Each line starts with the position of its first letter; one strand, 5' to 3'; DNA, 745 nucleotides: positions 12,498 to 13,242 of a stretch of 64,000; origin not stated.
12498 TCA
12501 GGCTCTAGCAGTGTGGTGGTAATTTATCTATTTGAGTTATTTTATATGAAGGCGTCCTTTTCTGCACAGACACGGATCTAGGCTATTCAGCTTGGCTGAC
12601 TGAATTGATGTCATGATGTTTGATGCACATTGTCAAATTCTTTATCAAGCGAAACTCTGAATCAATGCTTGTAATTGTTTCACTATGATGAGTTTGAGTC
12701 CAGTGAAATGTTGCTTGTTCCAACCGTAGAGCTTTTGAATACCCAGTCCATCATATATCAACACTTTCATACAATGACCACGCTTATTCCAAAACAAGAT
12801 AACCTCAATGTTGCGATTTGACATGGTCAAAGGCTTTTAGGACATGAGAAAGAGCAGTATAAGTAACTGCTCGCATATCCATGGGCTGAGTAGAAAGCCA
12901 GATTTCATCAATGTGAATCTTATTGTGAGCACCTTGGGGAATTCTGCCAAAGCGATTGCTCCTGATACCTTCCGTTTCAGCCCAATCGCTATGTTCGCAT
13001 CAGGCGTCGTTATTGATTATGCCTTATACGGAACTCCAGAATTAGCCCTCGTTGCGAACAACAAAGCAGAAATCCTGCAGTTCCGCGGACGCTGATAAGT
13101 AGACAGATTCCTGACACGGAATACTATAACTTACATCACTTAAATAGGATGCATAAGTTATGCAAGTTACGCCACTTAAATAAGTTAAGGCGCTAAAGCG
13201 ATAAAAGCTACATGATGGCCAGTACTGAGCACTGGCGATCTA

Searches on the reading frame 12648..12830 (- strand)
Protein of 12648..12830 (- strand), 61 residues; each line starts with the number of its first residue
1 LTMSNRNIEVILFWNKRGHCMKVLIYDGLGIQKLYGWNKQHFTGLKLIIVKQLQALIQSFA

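Call 70: search_protein_families(library=pfam, proteins=[window:12648-12830:-], max_evalue=1)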
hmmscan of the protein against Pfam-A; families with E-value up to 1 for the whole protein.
seq(61 aa): 1 family
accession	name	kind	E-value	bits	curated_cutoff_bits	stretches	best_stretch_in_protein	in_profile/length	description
PF05717.18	TnpB_IS66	-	0.023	15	26.6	1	6-32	32-58/101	IS66 Orf2 like protein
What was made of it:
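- Tried and rejected: A weak IS66 TnpB-like remnant lies next to the solo copy (E = 0.023, call 70).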

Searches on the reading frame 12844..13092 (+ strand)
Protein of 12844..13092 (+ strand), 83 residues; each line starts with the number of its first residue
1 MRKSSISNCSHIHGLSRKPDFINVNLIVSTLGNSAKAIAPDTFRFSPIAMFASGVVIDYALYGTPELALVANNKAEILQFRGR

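Call 70: search_protein_families(library=pfam, proteins=[window:12844-13092:+], max_evalue=1)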
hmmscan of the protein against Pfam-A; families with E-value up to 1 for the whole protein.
seq(83 aa): 1 family
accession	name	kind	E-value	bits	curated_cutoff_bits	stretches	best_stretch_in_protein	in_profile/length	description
PF16621.10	NCF1_PBR_AIR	-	0.32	11.3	25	1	2-18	12-28/51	Neutrophil cytosol factor 1, PBR/AIR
